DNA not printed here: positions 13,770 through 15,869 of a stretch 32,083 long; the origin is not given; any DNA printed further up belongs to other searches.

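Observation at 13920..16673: Unusual fusion: TM anchor + SPFH (HflC-like) domain + NPP-type phosphodiesterase + TPR array in one 917-aa protein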

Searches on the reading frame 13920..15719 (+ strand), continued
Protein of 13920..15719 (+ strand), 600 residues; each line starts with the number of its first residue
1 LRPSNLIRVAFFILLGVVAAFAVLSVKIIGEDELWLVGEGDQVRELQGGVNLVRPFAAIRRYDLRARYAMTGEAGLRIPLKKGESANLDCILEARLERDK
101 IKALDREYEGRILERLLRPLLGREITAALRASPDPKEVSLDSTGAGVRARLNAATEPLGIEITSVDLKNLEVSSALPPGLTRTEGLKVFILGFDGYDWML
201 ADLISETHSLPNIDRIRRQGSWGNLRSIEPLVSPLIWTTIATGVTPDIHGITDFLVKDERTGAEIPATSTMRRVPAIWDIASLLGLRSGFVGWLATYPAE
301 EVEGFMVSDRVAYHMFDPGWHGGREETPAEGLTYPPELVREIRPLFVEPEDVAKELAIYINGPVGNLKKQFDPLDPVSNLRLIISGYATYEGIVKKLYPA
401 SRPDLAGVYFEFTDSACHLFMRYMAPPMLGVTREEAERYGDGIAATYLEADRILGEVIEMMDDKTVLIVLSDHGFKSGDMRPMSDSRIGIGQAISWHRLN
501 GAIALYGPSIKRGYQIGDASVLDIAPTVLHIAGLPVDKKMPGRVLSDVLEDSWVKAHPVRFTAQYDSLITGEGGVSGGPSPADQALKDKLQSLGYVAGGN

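Call 52: find_encoding_contigs(protein=P0105, flank=7000, max_places=1)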
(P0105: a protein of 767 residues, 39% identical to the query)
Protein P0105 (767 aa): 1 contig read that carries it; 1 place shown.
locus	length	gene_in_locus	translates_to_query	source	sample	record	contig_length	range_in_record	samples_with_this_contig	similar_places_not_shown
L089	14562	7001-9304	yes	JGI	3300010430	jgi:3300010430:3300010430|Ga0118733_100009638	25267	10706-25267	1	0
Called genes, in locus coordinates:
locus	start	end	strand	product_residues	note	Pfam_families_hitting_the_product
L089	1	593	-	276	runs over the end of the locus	PF00119:ATP-synt_A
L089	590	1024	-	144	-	-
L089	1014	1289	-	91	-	PF09527:ATPase_gene1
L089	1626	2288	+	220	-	PF00403:HMA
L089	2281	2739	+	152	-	PF00583:Acetyltransf_1, PF13508:Acetyltransf_7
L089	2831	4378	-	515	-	-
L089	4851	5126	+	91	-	-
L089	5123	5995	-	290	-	PF01370:Epimerase, PF02719:Polysacc_synt_2, PF04321:RmlD_sub_bind, PF16363:GDP_Man_Dehyd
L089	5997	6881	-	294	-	PF00535:Glycos_transf_2, PF13641:Glyco_tranf_2_3, PF13632:Glyco_trans_2_3 (weak)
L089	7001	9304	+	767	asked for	PF01145:Band_7 (weak), PF01663:Phosphodiest, PF07719:TPR_2 (weak), PF13414:TPR_11 (weak), PF00515:TPR_1 (weak), PF13424:TPR_12 (weak), PF13431:TPR_17 (weak), PF13371:TPR_9 (weak), +10 more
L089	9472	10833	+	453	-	PF01676:Metalloenzyme, PF06415:iPGM_N, PF01663:Phosphodiest (weak)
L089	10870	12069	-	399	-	PF13231:PMT_2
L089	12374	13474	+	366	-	PF00155:Aminotran_1_2 (weak), PF01041:DegT_DnrJ_EryC1, PF01212:Beta_elim_lyase, PF01053:Cys_Met_Meta_PP, PF00266:Aminotran_5 (weak)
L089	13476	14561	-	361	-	?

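Call 67: list_cluster_members(proteins=[P0001, P0003, P0118])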
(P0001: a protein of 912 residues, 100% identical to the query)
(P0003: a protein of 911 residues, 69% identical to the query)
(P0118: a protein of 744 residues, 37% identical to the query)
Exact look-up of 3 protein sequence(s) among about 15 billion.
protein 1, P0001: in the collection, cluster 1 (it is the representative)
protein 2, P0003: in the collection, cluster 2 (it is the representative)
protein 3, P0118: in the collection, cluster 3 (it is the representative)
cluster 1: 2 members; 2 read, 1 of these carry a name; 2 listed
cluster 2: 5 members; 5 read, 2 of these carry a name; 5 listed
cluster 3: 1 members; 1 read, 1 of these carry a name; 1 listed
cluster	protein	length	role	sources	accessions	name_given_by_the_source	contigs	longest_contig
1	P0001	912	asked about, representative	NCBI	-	-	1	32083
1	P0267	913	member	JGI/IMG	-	predicted AlkP superfamily phosphohydrolase/phosphomutase/tetratricopeptide (TPR) repeat ...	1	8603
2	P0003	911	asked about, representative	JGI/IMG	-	tetratricopeptide (TPR) repeat protein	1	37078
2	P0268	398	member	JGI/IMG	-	tetratricopeptide (TPR) repeat protein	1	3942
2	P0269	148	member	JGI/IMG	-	-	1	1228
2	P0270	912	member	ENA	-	-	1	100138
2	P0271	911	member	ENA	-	-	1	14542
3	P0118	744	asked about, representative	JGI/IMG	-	predicted AlkP superfamily phosphohydrolase/phosphomutase/Flp pilus assembly protein TadD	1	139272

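Call 69: search_protein_families(library=pfam, alignment_id=A6, max_evalue=0.001)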
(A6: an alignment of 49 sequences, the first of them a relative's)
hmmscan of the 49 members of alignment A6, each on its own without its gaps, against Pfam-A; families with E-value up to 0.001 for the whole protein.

A. member 1, P0121 (527 aa): 8 families
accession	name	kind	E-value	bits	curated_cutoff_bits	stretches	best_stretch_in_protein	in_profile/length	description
PF01663.27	Phosphodiest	-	3.6e-29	102.9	23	1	46-343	1-224/342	Type I phosphodiesterase / nucleotide pyrophosphatase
PF14559.12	TPR_19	-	1.2e-09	38.8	25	1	475-525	2-52/68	Tetratricopeptide repeat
PF13428.12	TPR_14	-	3.6e-08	33.7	23.5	1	467-506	4-43/44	Tetratricopeptide repeat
PF13432.12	TPR_16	-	2.9e-07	31.2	32.7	1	470-526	3-59/65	Tetratricopeptide repeat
PF07719.23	TPR_2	-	6.9e-07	29.4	27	0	467-497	4-34/34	Tetratricopeptide repeat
PF00515.34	TPR_1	-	0.00019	21.5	27.8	0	467-497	4-34/34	Tetratricopeptide repeat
PF13424.12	TPR_12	-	0.00023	21.8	30.1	1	476-526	22-73/77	Tetratricopeptide repeat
PF13176.12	TPR_7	-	0.00047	20.5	27.9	0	502-526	3-29/36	Tetratricopeptide repeat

B. families by the number of members that match (of 49 scanned): 62 families (the first 25 are shown)
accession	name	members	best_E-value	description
PF01663.27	Phosphodiest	49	5.4e-70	Type I phosphodiesterase / nucleotide pyrophosphatase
PF07719.23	TPR_2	45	8.7e-60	Tetratricopeptide repeat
PF00515.34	TPR_1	45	4.3e-58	Tetratricopeptide repeat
PF14559.12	TPR_19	45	5.3e-46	Tetratricopeptide repeat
PF13428.12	TPR_14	45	3.3e-40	Tetratricopeptide repeat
PF13432.12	TPR_16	44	2.6e-47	Tetratricopeptide repeat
PF13181.12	TPR_8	44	6.5e-47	Tetratricopeptide repeat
PF13424.12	TPR_12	44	1.3e-40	Tetratricopeptide repeat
PF13431.12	TPR_17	43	1.9e-53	Tetratricopeptide repeat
PF13414.12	TPR_11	43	3.3e-52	TPR repeat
PF23914.1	TPR_CcmH_CycH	42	6.6e-23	Cytochrome c-type biogenesis protein H TPR domain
PF13176.12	TPR_7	40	4.6e-27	Tetratricopeptide repeat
PF13374.12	TPR_10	40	6.7e-25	Tetratricopeptide repeat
PF13174.12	TPR_6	39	2.2e-22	Tetratricopeptide repeat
PF13371.12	TPR_9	39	2.1e-21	Tetratricopeptide repeat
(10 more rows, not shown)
